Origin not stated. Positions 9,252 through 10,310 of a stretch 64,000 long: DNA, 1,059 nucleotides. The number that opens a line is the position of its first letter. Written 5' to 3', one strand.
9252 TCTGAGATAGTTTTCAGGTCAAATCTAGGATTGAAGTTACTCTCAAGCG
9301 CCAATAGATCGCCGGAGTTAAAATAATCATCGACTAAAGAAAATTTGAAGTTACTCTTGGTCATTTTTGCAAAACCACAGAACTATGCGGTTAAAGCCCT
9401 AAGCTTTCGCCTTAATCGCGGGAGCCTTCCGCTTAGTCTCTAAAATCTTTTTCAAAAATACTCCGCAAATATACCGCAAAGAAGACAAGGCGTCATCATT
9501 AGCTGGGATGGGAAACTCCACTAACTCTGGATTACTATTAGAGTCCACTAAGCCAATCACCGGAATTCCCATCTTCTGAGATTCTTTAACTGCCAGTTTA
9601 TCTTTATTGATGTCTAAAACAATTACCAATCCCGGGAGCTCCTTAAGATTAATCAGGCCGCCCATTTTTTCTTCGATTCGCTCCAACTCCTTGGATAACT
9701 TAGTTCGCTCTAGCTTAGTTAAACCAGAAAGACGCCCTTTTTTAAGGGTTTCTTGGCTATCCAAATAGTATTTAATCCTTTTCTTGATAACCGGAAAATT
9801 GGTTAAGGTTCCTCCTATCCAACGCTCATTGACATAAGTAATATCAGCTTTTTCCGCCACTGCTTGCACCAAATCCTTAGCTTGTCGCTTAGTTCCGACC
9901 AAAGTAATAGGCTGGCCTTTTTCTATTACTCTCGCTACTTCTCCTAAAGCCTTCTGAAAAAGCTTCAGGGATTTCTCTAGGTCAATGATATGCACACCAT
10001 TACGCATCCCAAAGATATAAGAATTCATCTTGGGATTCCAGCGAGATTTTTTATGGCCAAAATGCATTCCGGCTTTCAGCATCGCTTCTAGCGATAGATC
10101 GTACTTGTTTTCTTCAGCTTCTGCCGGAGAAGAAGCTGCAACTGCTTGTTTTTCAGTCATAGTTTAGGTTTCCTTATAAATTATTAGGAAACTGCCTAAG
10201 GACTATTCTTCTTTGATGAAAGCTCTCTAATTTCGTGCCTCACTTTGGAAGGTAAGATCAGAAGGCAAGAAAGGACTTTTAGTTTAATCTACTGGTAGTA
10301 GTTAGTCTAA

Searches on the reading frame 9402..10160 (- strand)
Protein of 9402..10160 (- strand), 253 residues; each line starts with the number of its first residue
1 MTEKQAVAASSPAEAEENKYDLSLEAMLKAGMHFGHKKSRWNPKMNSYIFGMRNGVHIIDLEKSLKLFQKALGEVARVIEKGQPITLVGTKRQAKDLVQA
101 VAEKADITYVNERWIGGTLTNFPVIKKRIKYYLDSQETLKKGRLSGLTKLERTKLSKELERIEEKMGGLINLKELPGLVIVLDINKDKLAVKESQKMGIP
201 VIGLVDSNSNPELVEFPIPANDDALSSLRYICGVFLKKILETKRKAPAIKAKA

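Call 18: find_encoding_contigs(protein=window:9402-10160:-, flank=10000, max_places=10)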
Protein window:9402-10160:- (253 aa): 5 contigs read that carry it; 3 places shown.
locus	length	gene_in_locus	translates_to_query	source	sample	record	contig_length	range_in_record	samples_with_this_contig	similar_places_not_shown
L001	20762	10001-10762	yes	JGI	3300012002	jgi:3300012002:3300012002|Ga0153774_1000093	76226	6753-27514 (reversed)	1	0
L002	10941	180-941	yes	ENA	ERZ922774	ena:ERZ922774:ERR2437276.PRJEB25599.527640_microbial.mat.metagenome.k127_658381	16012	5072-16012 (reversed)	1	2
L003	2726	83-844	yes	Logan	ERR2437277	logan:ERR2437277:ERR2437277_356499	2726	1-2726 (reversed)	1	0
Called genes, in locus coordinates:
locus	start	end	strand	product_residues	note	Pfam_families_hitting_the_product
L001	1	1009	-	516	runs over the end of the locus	PF00133:tRNA-synt_1 (faint), PF01406:tRNA-synt_1e, PF01921:tRNA-synt_1f (faint), PF09334:tRNA-synt_1g (faint), PF09190:DALR_2, PF23493:CysS_C (weak)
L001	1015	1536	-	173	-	PF13238:AAA_18 (weak), PF13671:AAA_33 (weak)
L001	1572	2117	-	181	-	PF00293:NUDIX (weak)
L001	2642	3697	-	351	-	PF01555:N6_N4_Mtase (faint), PF01170:UPF0020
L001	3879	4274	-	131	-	-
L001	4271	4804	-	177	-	PF03773:ArsP_1 (faint)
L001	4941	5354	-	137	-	-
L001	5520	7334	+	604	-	-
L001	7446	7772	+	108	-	-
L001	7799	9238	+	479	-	PF13196:DUF4012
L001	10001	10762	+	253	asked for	PF00318:Ribosomal_S2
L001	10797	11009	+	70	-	-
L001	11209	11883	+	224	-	PF24391:HD-CE (weak), PF01966:HD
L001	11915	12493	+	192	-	PF00889:EF_TS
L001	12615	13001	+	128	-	PF00903:Glyoxalase, PF12681:Glyoxalase_2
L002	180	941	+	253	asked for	PF00318:Ribosomal_S2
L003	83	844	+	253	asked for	PF00318:Ribosomal_S2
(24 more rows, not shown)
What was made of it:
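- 9399..10160 (-): rpsB (ribosomal protein S2, 253 aa). Its Shine-Dalgarno sequence AAGGAAA lies in 10161-10187. Pfam PF00318 in the gene tables (call 18).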

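Call 27: find_related_loci(query=window:9402-10160:-, collection=genome_contigs, flank=4000)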
Query window:9402-10160:- (253 aa) in genome_contigs; peptide patterns used: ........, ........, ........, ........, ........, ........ (x = any residue, [..] = any of these).
600 stretches matched a pattern (row limit reached: there are more); 154 encode a relative of the query (tblastn E <= 1e-3); the best 80 are kept; 80 distinct loci.
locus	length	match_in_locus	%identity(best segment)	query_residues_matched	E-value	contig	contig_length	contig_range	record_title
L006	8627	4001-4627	45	27-235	1e-63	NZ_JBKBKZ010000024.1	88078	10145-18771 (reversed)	MAG: Algoriphagus sp. isolate 21H_022.bin.30 NODE_24_length_88078_cov_11.378314, whole genome shotgun sequence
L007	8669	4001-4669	44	19-241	2e-63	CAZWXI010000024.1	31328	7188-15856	MAG TPA_asm: uncultured Hyphomicrobiales bacterium isolate SRP093185_co1_13 genome assembly, contig: NODE_711_length_313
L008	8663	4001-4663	44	23-243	2e-63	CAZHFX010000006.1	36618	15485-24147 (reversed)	MAG TPA_asm: uncultured Gammaproteobacteria bacterium isolate SRP062349_co5_171 genome assembly, contig: NODE_262_length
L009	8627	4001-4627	45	27-235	2e-63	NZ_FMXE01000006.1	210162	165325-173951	Algoriphagus alkaliphilus strain DSM 22703, whole genome shotgun sequence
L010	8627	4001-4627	45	27-235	2e-63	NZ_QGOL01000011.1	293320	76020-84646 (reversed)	Algoriphagus litoralis strain DSL-12 contig11, whole genome shotgun sequence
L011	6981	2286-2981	43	23-251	4e-63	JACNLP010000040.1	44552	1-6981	MAG: Flavobacteriales bacterium isolate NIOZ-UU86 NIOZ-UU_NODE_803_length_44552_cov_19.5046, whole genome shotgun sequen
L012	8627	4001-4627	45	27-235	4e-63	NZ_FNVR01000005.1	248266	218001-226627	Algoriphagus boritolerans DSM 17298 = JCM 18970 strain DSM 17298, whole genome shotgun sequence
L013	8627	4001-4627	45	27-235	4e-63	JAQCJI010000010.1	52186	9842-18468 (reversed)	MAG: Bacteroidetes bacterium isolate casp40-mb.314 NODE_1473_length_52186_cov_0.077467, whole genome shotgun sequence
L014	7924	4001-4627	45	27-235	5e-63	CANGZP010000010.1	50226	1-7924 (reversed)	MAG: Cyclobacteriaceae bacterium isolate RE-18aug17-278 genome assembly, contig: RE-18aug17-C694, whole genome shotgun s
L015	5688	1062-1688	44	27-235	9e-63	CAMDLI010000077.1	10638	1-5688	MAG: Spirosoma fluviale isolate MsE-30apr19-174 genome assembly, contig: MsE-30apr19-C10489, whole genome shotgun sequen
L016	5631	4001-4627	44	27-235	9e-63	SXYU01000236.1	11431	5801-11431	MAG: Cytophagales bacterium isolate F1-20-MAGs093 F1-20__c651694, whole genome shotgun sequence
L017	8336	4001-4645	44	20-234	2e-62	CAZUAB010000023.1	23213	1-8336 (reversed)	MAG TPA_asm: uncultured bacterium isolate binchicken_co235_406 genome assembly, contig: NODE_5431_length_23213_cov_6.109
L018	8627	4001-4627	44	27-235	1e-62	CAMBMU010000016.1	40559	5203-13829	MAG: Spirosoma fluviale isolate MsH-01oct19-20 genome assembly, contig: MsH-01oct19-C1486, whole genome shotgun sequence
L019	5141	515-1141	44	27-235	9e-63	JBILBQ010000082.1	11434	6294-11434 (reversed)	MAG: Algoriphagus sp. isolate ME2016-06-02_3300042429_group7_bin97 Rohwer_bin625_scaffold_2775_c1, whole genome shotgun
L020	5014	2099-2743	44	27-241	2e-61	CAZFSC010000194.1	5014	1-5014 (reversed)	MAG TPA_asm: uncultured Limnohabitans sp. isolate SRP304980_co2_81 genome assembly, contig: NODE_19317_length_5014_cov_6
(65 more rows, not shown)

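Call 31: list_cluster_members(proteins=[P0001, window:9402-10160:-])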
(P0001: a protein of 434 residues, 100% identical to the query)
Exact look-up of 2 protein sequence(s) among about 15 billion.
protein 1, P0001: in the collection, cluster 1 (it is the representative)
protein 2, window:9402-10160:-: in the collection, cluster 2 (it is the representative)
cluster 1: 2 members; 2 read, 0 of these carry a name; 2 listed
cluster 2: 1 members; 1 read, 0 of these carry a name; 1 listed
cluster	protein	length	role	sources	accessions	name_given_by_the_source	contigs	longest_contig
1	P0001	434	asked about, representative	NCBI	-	-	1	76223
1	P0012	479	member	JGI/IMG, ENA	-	-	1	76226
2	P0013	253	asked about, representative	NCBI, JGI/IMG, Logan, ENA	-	-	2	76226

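Call 40: find_homologous_proteins(query=window:9402-10160:-, max_evalue=1e-60)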
Query window:9402-10160:- (253 aa): 223 proteins with E <= 1e-60 among 8000 candidates; the best 120 are listed.
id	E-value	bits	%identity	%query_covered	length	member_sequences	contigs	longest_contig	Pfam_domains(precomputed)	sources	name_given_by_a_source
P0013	2.9e-158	543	100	100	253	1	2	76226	PF00318.26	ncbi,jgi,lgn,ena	-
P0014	2.5e-136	471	86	98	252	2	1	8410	PF00318.26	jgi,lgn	jgi:small subunit ribosomal protein S2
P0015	5.3e-101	355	65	97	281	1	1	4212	PF00318.26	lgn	-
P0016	4.9e-100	352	65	92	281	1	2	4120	PF00318.26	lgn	-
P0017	7.7e-100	351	65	92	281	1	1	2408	PF00318.26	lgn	-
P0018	2.1e-97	343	64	95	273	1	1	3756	PF00318.26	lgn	-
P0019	2.3e-97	343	66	91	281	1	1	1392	PF00318.26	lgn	-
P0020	3.3e-97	343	63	93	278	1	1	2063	PF00318.26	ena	-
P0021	1.5e-96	341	61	99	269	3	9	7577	PF00318.26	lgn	-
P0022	1.6e-96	340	67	90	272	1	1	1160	PF00318.26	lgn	-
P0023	2.8e-96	340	65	91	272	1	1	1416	PF00318.26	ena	-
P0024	5.3e-96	339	64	89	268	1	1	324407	PF00318.26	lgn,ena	-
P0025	7.4e-96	338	63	92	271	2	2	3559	PF00318.26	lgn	-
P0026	9.1e-96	338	62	91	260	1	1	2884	PF00318.26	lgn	-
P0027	1.7e-95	337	63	94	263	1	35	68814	PF00318.26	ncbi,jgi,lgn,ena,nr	ncbi:MAG: 30S ribosomal protein S2 [Candidatus Moranbacteria bacterium]|jgi:small subunit ribosomal 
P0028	2.0e-95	337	62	95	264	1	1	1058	PF00318.26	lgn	-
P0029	5.3e-95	336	61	97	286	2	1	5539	PF00318.26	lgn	-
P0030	1.4e-94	334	62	91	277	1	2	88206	PF00318.26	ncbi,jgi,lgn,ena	-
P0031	2.0e-94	334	62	94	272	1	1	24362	PF00318.26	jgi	-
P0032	2.4e-94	333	63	93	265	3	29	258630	PF00318.26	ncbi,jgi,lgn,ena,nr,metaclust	ncbi:30S ribosomal protein S2 [bacterium]|jgi:small subunit ribosomal protein S2|nr:30S ribosomal pr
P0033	5.2e-94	332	60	97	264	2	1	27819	PF00318.26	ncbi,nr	ncbi:MAG TPA: 30S ribosomal protein S2 [Candidatus Moranbacteria bacterium]|nr:30S ribosomal protein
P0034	6.1e-94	332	64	91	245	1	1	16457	PF00318.26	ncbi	-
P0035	6.2e-94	332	64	90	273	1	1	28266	PF00318.26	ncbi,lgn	-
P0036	6.8e-94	332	66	89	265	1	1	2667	PF00318.26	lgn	-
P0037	9.3e-94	331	60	98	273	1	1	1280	PF00318.26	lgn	-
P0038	1.1e-93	331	61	96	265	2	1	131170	PF00318.26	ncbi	-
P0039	1.6e-93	331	65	91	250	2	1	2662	PF00318.26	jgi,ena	-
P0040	1.9e-93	330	60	100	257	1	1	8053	PF00318.26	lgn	-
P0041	3.8e-93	329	60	96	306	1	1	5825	PF00318.26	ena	-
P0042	4.2e-93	329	60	94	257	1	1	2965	PF00318.26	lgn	-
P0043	4.9e-93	329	60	98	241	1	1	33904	PF00318.26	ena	-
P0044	8.2e-93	328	63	91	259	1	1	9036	PF00318.26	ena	-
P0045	1.2e-92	328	61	98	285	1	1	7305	PF00318.26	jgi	-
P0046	1.4e-92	328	63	93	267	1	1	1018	PF00318.26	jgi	jgi:small subunit ribosomal protein S2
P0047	1.6e-92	327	63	94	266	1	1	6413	PF00318.26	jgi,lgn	-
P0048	2.1e-92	327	60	96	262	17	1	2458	PF00318.26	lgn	-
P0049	3.8e-92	326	62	91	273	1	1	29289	PF00318.26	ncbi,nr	ncbi:MAG: 30S ribosomal protein S2 [Patescibacteria group bacterium]|nr:30S ribosomal protein S2 [Pa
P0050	3.9e-92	326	61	94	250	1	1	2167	PF00318.26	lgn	-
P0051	2.8e-91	323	61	93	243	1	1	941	PF00318.26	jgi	jgi:small subunit ribosomal protein S2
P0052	3.0e-91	323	60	96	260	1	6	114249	PF00318.26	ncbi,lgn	-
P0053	3.6e-91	323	64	89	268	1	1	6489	PF00318.26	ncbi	-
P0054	2.8e-90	320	62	91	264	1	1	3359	PF00318.26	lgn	-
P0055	2.5e-89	317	64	91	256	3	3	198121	PF00318.26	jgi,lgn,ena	-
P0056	2.6e-88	314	62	93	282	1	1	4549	PF00318.26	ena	-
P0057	1.0e-87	312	59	91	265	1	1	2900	PF00318.26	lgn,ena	-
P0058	6.3e-87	309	61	91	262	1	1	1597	PF00318.26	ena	-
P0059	1.2e-86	308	57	95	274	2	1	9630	PF00318.26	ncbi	-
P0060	6.0e-86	306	60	92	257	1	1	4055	PF00318.26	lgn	-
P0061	8.7e-86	305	60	91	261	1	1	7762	PF00318.26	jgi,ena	-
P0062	1.9e-85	304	62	89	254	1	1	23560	PF00318.26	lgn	-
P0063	2.9e-85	304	58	92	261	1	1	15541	PF00318.26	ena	-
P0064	3.8e-85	303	58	94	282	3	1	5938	PF00318.26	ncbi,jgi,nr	ncbi:MAG: 30S ribosomal protein S2 [Patescibacteria group bacterium]|jgi:small subunit ribosomal pro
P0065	4.1e-85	303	63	89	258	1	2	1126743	PF00318.26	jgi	jgi:small subunit ribosomal protein S2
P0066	3.9e-84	300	58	95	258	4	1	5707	PF00318.26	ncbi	-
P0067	4.0e-84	300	59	91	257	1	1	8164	PF00318.26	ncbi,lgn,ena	-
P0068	4.1e-84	300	59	91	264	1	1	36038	PF00318.26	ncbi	-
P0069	5.4e-84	300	55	94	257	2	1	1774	PF00318.26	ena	-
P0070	6.4e-84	299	58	92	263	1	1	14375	PF00318.26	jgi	jgi:small subunit ribosomal protein S2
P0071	7.3e-84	299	58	91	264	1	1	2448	PF00318.26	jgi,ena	jgi:small subunit ribosomal protein S2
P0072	9.9e-84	299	59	88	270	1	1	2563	PF00318.26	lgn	-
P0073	2.1e-83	298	60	89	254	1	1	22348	PF00318.26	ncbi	-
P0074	4.2e-83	297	62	87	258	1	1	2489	PF00318.26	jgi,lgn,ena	-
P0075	4.5e-83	296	59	94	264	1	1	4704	PF00318.26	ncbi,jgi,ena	-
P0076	7.0e-83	296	58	92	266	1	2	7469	PF00318.26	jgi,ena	-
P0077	7.3e-83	296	58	94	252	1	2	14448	PF00318.26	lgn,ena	-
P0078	8.5e-83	296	58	90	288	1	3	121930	PF00318.26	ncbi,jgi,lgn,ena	-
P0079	9.8e-83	295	56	94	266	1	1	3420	PF00318.26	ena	-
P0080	1.3e-82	295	59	87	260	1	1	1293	PF00318.26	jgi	-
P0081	1.7e-82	295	59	87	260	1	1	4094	PF00318.26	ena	-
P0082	2.3e-82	294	59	87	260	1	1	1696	PF00318.26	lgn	-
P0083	2.7e-82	294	60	88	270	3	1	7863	PF00318.26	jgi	jgi:small subunit ribosomal protein S2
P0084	3.7e-82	293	59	92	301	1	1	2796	PF00318.26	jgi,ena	-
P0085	7.9e-82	292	56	92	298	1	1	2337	PF00318.26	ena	-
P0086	1.2e-81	292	59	89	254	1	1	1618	PF00318.26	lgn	-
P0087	3.8e-81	290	58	91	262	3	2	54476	PF00318.26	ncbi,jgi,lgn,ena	-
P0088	5.1e-81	290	59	89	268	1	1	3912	PF00318.26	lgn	-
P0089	9.7e-81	289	62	85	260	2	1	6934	PF00318.26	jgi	jgi:small subunit ribosomal protein S2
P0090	1.8e-80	288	56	94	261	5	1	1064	PF00318.26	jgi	-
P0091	3.9e-80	287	61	87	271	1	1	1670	PF00318.26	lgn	-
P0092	5.6e-80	286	61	82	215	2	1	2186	PF00318.26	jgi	-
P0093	2.1e-79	284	62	84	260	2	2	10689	PF00318.26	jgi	jgi:small subunit ribosomal protein S2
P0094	3.7e-79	284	56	89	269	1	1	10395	PF00318.26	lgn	-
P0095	4.6e-79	283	58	87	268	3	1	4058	PF00318.26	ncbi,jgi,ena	-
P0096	1.5e-78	282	55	90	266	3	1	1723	PF00318.26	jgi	jgi:small subunit ribosomal protein S2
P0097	2.5e-78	281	56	88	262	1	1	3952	PF00318.26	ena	-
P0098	6.3e-78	280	55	90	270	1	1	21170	PF00318.26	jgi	jgi:small subunit ribosomal protein S2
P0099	6.4e-75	270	52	91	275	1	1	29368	PF00318.26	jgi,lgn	-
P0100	1.8e-74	268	54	89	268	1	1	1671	PF00318.26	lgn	-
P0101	4.3e-74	267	52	95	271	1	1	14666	PF00318.26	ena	-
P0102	6.9e-74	266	50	94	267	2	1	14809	PF00318.26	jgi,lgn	jgi:small subunit ribosomal protein S2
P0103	1.5e-73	265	49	98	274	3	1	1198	PF00318.26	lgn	-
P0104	3.3e-73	264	50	92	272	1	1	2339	PF00318.26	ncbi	-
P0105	3.4e-73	264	52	88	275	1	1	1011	PF00318.26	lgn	-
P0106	3.6e-73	264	52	89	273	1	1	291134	PF00318.26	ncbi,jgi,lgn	ncbi:MAG: 30S ribosomal protein S2 [Parcubacteria group bacterium]|jgi:small subunit ribosomal prote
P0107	6.7e-73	263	55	91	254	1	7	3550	PF00318.26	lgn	-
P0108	7.0e-73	263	50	94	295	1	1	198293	PF00318.26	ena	-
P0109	7.6e-73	263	53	94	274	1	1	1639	PF00318.26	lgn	-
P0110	9.1e-73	263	54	89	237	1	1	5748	PF00318.26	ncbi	-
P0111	1.7e-72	262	52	89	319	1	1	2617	PF00318.26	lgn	-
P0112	1.8e-72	262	48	95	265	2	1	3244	PF00318.26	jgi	-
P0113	2.0e-72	262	51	94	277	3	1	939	PF00318.26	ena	-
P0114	2.8e-72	261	52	88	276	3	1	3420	PF00318.26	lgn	-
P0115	3.5e-72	261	52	88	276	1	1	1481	PF00318.26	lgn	-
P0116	3.6e-72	261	53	92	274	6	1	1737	PF00318.26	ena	-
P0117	4.2e-72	261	53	93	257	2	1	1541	PF00318.26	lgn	-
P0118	6.8e-72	260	51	90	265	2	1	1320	PF00318.26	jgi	jgi:small subunit ribosomal protein S2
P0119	9.1e-72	259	49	93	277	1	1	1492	PF00318.26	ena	-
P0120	1.0e-71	259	53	88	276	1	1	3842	PF00318.26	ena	-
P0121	1.6e-71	259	50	89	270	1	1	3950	PF00318.26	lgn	-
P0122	1.7e-71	259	50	93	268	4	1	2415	PF00318.26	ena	-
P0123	1.8e-71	259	50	97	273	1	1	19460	PF00318.26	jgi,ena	-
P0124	1.9e-71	258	51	88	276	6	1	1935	PF00318.26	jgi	-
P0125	2.7e-71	258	49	96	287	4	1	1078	PF00318.26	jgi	jgi:small subunit ribosomal protein S2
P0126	2.8e-71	258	54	83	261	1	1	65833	PF00318.26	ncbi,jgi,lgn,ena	-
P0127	1.2e-70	256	48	97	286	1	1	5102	PF00318.26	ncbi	-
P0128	1.5e-70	256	50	88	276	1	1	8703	PF00318.26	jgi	jgi:small subunit ribosomal protein S2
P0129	1.7e-70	255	51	88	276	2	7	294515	PF00318.26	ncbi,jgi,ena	-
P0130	2.0e-70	255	52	87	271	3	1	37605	PF00318.26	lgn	-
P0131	2.2e-70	255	50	89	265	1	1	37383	PF00318.26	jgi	jgi:small subunit ribosomal protein S2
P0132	9.7e-70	253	52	89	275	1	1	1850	PF00318.26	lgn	-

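Call 41: find_encoding_contigs(protein=P0014, flank=10000, max_places=10)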
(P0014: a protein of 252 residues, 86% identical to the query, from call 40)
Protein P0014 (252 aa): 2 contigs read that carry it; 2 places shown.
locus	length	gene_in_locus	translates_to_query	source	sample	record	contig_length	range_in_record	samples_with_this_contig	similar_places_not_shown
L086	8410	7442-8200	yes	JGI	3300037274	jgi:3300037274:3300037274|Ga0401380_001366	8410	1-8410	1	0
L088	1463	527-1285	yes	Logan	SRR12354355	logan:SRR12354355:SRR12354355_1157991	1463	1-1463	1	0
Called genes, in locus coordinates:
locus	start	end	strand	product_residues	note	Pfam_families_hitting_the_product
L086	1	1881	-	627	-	?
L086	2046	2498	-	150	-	PF03773:ArsP_1 (faint)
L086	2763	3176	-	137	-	-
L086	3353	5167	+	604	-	-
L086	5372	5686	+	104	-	-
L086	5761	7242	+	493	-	PF13196:DUF4012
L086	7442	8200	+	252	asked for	PF00318:Ribosomal_S2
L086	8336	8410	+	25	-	?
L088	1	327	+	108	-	?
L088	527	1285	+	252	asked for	PF00318:Ribosomal_S2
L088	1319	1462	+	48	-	?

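Call 59: find_encoding_contigs(protein=P0024, flank=3000, max_places=2)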
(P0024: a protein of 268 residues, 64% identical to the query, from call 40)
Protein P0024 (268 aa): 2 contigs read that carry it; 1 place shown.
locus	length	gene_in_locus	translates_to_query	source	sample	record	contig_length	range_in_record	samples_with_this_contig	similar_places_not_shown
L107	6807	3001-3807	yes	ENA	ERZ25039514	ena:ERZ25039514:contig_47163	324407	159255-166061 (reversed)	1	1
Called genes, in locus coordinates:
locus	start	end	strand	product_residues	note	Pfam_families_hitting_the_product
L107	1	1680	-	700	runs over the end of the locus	PF01138:RNase_PH, PF03725:RNase_PH_C (faint), PF03726:PNPase, PF01138:RNase_PH, PF00013:KH_1, PF00575:S1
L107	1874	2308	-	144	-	-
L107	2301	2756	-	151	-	-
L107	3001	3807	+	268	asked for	PF00318:Ribosomal_S2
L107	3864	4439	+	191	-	PF00889:EF_TS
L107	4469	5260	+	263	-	PF04468:PSP1, PF28472:PSP1_3rd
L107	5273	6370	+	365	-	-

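Call 60: find_encoding_contigs(protein=P0015, flank=3000, max_places=2)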
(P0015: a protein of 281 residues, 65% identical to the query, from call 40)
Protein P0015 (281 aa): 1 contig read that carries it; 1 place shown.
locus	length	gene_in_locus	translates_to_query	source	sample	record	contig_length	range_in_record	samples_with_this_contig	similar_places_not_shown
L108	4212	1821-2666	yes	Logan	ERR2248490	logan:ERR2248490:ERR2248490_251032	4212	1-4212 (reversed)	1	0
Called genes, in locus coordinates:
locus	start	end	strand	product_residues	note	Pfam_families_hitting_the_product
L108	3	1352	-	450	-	?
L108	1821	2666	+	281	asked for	PF00318:Ribosomal_S2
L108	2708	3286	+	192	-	PF00889:EF_TS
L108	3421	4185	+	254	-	PF04468:PSP1, PF28472:PSP1_3rd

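Call 63: find_encoding_contigs(protein=P0027, flank=1500, max_places=2)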
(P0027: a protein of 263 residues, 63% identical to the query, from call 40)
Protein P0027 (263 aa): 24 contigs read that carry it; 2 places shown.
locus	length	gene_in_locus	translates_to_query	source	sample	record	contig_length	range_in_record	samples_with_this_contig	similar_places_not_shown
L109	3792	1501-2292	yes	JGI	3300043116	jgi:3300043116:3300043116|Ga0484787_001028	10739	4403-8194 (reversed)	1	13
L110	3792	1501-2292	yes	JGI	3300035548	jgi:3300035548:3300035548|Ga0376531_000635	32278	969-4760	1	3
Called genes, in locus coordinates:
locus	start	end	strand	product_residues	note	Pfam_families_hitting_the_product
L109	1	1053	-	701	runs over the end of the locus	PF01138:RNase_PH, PF03725:RNase_PH_C, PF03726:PNPase (weak), PF01138:RNase_PH, PF00013:KH_1, PF00575:S1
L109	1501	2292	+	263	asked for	PF00318:Ribosomal_S2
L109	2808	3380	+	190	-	PF00889:EF_TS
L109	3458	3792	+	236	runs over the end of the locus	PF04468:PSP1, PF28472:PSP1_3rd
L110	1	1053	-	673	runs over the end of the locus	?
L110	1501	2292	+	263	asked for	PF00318:Ribosomal_S2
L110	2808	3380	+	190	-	PF00889:EF_TS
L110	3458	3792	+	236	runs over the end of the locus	PF04468:PSP1, PF28472:PSP1_3rd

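Call 64: find_encoding_contigs(protein=P0032, flank=1500, max_places=2)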
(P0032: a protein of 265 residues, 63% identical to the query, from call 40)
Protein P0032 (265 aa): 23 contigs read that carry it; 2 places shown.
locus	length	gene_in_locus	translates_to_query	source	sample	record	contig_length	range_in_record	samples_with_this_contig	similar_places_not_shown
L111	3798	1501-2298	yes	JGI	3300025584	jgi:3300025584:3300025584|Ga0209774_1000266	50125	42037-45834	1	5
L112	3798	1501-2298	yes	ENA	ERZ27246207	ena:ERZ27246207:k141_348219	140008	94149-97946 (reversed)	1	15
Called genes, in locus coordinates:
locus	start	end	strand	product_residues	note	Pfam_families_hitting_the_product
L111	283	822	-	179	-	-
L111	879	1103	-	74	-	-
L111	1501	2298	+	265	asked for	PF00318:Ribosomal_S2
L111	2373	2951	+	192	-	PF00889:EF_TS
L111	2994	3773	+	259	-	PF04468:PSP1, PF28472:PSP1_3rd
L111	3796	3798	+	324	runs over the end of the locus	-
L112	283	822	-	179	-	-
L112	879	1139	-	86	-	-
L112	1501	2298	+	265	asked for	PF00318:Ribosomal_S2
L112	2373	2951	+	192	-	PF00889:EF_TS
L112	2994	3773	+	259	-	PF04468:PSP1, PF28472:PSP1_3rd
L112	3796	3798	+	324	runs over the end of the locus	-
